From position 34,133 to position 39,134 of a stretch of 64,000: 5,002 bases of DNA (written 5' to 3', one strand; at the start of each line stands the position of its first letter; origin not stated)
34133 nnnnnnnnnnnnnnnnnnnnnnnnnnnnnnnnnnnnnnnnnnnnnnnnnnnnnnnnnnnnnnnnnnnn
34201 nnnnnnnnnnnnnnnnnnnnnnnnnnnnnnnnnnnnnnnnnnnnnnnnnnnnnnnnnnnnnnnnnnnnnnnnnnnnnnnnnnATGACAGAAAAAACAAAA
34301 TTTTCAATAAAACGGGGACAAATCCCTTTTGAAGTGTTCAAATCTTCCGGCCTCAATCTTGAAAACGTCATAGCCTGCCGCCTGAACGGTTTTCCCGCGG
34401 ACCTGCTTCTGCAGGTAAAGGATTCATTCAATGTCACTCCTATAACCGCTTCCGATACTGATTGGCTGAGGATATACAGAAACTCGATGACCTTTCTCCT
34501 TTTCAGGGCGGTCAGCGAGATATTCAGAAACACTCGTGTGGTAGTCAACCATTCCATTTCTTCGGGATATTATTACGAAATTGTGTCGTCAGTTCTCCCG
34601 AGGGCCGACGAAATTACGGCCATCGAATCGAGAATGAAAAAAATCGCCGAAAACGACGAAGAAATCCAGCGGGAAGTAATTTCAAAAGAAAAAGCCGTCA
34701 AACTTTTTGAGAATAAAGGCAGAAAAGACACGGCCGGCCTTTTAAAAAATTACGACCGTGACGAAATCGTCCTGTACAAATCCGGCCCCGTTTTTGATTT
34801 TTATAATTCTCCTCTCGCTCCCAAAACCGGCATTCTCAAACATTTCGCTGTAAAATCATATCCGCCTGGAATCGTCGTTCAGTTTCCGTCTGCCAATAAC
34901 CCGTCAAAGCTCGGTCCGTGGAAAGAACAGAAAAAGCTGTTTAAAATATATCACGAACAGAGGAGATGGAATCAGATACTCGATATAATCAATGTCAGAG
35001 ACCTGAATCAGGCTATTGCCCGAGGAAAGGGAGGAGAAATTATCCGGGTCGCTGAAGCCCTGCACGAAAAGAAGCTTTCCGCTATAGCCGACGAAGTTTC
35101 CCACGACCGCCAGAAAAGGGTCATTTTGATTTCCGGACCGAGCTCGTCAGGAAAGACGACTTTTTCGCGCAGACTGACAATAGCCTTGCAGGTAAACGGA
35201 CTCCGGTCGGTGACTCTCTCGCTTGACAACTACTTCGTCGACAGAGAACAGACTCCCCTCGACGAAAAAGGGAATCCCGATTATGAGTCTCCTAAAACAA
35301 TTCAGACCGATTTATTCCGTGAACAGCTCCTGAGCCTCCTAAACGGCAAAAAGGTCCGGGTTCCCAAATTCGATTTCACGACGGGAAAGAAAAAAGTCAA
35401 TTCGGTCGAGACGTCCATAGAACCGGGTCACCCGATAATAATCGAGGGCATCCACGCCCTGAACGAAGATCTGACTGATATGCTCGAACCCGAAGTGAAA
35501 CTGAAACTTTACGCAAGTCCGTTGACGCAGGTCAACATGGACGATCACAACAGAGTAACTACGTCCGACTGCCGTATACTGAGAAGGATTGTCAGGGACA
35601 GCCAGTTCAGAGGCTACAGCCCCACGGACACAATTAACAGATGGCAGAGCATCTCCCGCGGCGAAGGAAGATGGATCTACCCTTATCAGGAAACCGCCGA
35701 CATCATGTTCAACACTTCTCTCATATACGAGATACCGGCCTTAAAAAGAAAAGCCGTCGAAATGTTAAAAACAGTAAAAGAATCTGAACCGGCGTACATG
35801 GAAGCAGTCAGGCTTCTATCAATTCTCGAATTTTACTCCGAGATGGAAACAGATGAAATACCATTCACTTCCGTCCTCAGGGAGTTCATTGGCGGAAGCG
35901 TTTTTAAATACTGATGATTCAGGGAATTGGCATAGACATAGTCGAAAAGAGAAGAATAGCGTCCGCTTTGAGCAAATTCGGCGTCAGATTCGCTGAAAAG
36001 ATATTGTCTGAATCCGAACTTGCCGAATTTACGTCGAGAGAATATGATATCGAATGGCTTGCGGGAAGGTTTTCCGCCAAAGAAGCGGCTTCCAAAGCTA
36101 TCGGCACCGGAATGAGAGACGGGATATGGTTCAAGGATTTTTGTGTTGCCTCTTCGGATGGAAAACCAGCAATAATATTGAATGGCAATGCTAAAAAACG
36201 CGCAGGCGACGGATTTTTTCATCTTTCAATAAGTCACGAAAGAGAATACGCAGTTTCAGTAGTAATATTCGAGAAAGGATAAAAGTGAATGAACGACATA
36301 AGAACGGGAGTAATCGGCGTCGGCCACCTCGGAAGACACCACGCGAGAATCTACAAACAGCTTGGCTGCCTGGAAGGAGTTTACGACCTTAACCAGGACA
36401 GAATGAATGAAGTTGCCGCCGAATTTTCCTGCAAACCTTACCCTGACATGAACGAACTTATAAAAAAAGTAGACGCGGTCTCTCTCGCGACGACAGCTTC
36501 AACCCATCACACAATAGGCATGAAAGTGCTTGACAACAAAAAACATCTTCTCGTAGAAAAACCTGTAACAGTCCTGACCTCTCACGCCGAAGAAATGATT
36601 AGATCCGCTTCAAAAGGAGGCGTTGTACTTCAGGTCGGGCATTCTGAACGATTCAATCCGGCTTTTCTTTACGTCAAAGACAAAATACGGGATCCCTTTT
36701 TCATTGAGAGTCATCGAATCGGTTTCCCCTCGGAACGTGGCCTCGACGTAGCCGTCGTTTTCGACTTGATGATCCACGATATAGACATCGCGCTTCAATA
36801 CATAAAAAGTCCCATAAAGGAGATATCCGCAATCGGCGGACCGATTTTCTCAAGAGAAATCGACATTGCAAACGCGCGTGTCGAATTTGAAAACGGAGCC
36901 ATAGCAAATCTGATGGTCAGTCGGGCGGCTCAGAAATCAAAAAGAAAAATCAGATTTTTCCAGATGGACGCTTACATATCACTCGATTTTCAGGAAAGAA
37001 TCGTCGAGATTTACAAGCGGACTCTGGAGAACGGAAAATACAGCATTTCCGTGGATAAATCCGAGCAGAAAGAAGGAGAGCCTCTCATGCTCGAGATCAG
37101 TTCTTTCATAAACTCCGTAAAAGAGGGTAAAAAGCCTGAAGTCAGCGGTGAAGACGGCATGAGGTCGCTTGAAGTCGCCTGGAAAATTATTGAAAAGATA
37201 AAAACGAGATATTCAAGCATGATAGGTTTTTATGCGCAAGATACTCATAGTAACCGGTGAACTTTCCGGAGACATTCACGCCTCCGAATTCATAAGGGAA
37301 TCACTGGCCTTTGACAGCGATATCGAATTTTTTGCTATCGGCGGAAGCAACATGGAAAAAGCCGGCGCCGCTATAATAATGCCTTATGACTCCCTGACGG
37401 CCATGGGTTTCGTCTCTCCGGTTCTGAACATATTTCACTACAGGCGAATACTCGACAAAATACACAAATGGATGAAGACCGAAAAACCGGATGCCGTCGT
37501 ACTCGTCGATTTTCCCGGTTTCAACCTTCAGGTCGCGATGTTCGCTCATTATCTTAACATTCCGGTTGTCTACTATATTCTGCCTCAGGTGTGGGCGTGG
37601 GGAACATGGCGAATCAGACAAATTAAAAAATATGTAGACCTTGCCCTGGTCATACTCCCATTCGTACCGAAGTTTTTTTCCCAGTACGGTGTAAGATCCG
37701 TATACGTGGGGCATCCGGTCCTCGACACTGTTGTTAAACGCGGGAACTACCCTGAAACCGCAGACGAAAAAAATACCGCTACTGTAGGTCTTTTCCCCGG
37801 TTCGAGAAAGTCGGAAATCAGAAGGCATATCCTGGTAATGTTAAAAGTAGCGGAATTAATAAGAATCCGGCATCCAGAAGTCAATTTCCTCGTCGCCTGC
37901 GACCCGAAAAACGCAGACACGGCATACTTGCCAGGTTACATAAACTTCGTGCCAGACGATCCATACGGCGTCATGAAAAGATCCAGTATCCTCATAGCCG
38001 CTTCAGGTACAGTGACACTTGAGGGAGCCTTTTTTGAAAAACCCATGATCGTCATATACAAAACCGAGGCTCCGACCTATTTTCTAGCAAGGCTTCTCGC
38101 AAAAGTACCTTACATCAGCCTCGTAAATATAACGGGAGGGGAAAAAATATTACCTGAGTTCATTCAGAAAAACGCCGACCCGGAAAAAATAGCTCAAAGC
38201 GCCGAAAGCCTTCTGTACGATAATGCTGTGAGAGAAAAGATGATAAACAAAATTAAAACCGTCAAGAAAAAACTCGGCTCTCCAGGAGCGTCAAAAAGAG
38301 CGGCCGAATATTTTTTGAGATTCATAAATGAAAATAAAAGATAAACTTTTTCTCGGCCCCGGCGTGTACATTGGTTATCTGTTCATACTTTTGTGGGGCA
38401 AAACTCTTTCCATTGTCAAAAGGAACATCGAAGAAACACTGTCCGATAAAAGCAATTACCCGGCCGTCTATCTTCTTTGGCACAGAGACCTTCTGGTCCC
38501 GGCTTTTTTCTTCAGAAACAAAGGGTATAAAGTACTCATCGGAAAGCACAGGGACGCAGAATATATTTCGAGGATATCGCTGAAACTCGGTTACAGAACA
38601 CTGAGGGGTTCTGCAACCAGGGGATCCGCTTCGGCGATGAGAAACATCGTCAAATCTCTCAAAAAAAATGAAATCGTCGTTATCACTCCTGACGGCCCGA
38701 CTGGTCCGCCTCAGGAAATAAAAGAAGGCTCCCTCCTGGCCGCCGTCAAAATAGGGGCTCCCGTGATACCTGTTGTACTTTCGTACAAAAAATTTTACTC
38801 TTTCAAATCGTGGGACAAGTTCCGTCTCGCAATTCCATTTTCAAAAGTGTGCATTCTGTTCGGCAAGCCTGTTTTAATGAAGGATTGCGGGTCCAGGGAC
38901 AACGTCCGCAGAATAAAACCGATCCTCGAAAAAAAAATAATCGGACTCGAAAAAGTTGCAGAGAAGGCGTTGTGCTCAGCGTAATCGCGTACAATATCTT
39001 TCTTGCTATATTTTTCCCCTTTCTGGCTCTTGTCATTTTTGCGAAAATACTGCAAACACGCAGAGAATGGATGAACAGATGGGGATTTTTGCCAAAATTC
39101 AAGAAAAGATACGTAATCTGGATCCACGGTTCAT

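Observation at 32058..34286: Three consecutive paralogous zinc-ribbon proteins of unknown function, translationally coupled to the late lipid A/Kdo operon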

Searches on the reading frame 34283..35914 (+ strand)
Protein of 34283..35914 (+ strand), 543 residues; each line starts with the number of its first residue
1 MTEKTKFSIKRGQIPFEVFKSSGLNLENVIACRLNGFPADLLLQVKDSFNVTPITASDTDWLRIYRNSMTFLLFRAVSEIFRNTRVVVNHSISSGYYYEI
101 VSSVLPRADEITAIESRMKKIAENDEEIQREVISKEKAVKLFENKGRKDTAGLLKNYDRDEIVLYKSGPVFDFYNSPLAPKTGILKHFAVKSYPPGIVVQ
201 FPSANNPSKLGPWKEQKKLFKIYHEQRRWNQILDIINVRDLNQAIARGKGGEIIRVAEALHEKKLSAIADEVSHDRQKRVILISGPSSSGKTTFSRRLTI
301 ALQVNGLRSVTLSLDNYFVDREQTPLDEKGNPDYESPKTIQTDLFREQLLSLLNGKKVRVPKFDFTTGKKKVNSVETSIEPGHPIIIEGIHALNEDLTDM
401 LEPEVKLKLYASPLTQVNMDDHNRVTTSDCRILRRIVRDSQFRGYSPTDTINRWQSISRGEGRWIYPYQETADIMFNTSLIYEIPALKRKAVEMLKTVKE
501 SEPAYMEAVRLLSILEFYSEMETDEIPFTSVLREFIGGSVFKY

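Call 3: search_protein_families(library=pfam, proteins=[window:34283-35914:+], max_evalue=1)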
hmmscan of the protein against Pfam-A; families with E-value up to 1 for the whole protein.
window:34283-35914:+ (543 aa): 19 families
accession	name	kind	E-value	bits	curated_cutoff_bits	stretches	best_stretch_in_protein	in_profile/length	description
PF00485.24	PRK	-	1.1e-17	65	22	1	280-477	1-188/196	Phosphoribulokinase / Uridine kinase family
PF13238.12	AAA_18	-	0.00034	21.5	29.4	1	281-395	1-85/128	AAA domain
PF02367.23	TsaE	-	0.0012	19.2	26.6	1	262-318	4-62/128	Threonylcarbamoyl adenosine biosynthesis protein TsaE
PF13671.12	AAA_33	-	0.0013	19.5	27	1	280-328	1-40/143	AAA domain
PF13191.12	AAA_16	-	0.0015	19.5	32.6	1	264-322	11-73/167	AAA ATPase domain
PF03215.21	Rad17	-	0.0025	18.2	23.8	1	259-300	22-67/186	Rad17 P-loop domain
PF20720.3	nSTAND3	-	0.0032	17.6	27.2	1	276-311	15-50/155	Novel STAND NTPase 3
PF25199.1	nSTAND_NTPase5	-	0.016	15.5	34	1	268-305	32-69/145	Novel STAND NTPase 5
PF01656.29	CbiA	-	0.041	14.3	25.4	1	281-317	2-38/125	CobQ/CobB/MinD/ParA nucleotide binding domain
PF13401.12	AAA_22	-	0.044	14.5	27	1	276-320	3-33/130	AAA domain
PF01583.26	APS_kinase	-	0.045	14.2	21.1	1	279-316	3-40/152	Adenylylsulphate kinase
PF09439.16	SRPRB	-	0.053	13.3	25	1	277-311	2-36/178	Signal recognition particle receptor beta subunit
PF08433.16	KTI12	-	0.063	13.2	22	1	281-323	4-46/271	Chromatin associated protein KTI12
PF06414.18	Zeta_toxin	-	0.11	12.3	22.3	1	273-317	11-54/199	Zeta toxin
PF06745.19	ATPase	-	0.11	12.2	26.6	1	277-315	18-57/231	KaiC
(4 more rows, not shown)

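Call 4: search_protein_families(library=ncbifam, proteins=[window:34283-35914:+], max_evalue=1)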
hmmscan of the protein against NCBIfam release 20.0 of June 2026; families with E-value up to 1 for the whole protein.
window:34283-35914:+ (543 aa): 24 families
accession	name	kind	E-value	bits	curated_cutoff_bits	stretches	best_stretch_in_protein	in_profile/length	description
NF004018.0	PRK05480.1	equivalog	2.1e-27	96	180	1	276-479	4-188/210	uridine kinase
TIGR00235.1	udk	equivalog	1e-25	90.6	220.3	1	277-478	5-187/207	uridine kinase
NF005655.0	PRK07429.1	subfamily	3.1e-14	52.9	236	1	278-477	6-184/326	phosphoribulokinase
TIGR00418.1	thrS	equivalog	6e-08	32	383.65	1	68-190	3-127/565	threonine--tRNA ligase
NF005807.0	PRK07667.1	equivalog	2.1e-07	30.7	221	1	273-394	12-132/193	kinase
NF006746.0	PRK09270.1-5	subfamily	4.2e-07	29.1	250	1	264-389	4-131/210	nucleoside/nucleotide kinase family protein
NF005115.0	PRK06547.1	equivalog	6.9e-06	25.6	173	1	268-301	6-38/172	hypothetical protein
NF006743.0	PRK09270.1-2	equivalog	0.00011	21.3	227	1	261-388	11-137/217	nucleoside/nucleotide kinase family protein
NF006744.0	PRK09270.1-3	equivalog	0.00037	20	281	1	266-367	11-113/213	nucleoside/nucleotide kinase family protein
TIGR03574.1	selen_PSTK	equivalog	0.0031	17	290.5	1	281-316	2-37/249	L-seryl-tRNA(Sec) kinase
TIGR00455.1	apsK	equivalog_domain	0.0074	16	138.7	1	265-316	5-56/184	adenylyl-sulfate kinase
TIGR00602.1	rad24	subfamily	0.0081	14.7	482.55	1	259-298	87-130/640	checkpoint protein rad24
TIGR03499.1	FlhF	equivalog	0.021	14.8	174.15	1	253-317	173-239/286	flagellar biosynthesis GTPase FlhF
NF004406.0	PRK05758.3-2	equivalog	0.035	14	172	1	216-281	80-145/186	F0F1 ATP synthase subunit delta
TIGR00150.1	T6A_YjeE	equivalog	0.043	13.7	60.1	1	261-313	4-58/135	tRNA (adenosine(37)-N6)-threonylcarbamoyltransferase complex ATPase subunit type 1 TsaE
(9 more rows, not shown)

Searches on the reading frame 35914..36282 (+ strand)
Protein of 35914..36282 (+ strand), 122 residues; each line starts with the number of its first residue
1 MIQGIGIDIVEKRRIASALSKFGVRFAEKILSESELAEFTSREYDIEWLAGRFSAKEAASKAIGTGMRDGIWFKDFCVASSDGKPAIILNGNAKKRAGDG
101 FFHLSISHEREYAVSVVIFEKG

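Call 107: search_protein_families(library=pfam, proteins=[window:35914-36282:+], max_evalue=0.00001)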
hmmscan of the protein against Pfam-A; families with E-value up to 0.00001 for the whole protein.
window:35914-36282:+ (122 aa): 1 family
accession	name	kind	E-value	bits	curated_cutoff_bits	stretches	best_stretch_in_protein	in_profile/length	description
PF01648.25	ACPS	-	8.4e-18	64.9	25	1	4-116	1-110/111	4'-phosphopantetheinyl transferase superfamily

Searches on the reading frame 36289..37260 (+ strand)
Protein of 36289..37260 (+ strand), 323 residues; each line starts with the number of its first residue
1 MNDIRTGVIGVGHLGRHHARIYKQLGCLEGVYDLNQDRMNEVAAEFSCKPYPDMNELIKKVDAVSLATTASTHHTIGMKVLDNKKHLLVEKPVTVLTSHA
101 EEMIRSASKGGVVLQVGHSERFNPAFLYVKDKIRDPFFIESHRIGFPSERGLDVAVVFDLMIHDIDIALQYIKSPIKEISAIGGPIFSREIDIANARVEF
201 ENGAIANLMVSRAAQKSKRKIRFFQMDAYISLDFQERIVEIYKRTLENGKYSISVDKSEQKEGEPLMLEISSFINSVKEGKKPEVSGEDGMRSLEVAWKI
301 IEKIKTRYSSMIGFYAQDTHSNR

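Call 3: search_protein_families(library=pfam, proteins=[window:36289-37260:+], max_evalue=1)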
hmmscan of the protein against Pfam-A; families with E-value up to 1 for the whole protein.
window:36289-37260:+ (323 aa): 7 families
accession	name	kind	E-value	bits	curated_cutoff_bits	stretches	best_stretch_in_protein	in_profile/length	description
PF01408.29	GFO_IDH_MocA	-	8.8e-24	84.9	24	1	4-118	1-120/120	Oxidoreductase family, NAD-binding Rossmann fold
PF22725.1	GFO_IDH_MocA_C3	-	2.5e-09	37.6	27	1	156-220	45-113/124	GFO/IDH/MocA C-terminal domain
PF02826.25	2-Hacid_dh_C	-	3.9e-08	33.3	25.1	1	5-84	38-117/178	D-isomer specific 2-hydroxyacid dehydrogenase, NAD binding domain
PF02894.22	GFO_IDH_MocA_C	-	7e-06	26.4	22.9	1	156-306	42-212/218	Oxidoreductase family, C-terminal alpha/beta domain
PF03446.21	NAD_binding_2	-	0.0033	17.9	21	1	7-73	3-68/161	NAD binding domain of 6-phosphogluconate dehydrogenase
PF01488.26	Shikimate_DH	-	0.029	14.9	24.3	1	3-73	12-88/138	Shikimate / quinate 5-dehydrogenase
PF19858.4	OxRdtase_C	-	0.092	12.6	26.3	1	161-300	26-159/163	Bacterial oxidoreductases, C-terminal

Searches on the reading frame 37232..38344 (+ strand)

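Call 107: search_protein_families(library=pfam, proteins=[window:37232-38344:+], max_evalue=0.00001)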
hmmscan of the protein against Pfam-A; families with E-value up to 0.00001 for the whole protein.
window:37232-38344:+ (370 aa): 1 family
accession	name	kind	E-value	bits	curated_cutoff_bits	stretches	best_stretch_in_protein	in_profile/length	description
PF02684.21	LpxB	-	1.3e-82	278.1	22.6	1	4-349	1-360/374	Lipid-A-disaccharide synthetase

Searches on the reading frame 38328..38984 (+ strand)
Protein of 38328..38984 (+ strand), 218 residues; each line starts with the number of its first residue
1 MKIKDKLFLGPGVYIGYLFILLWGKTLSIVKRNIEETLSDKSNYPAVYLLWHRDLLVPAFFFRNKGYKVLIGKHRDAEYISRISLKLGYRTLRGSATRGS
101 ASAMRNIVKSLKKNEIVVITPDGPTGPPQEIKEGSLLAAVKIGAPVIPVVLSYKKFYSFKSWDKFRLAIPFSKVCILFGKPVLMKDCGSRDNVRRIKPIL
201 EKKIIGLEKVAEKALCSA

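Call 107: search_protein_families(library=pfam, proteins=[window:38328-38984:+], max_evalue=0.00001)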
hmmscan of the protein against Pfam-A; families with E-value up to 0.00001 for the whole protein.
window:38328-38984:+ (218 aa): 1 family
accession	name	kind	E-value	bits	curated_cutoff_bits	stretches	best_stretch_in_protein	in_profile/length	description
PF04028.18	DUF374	-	2e-22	79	26.8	1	61-127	2-68/69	Domain of unknown function (DUF374)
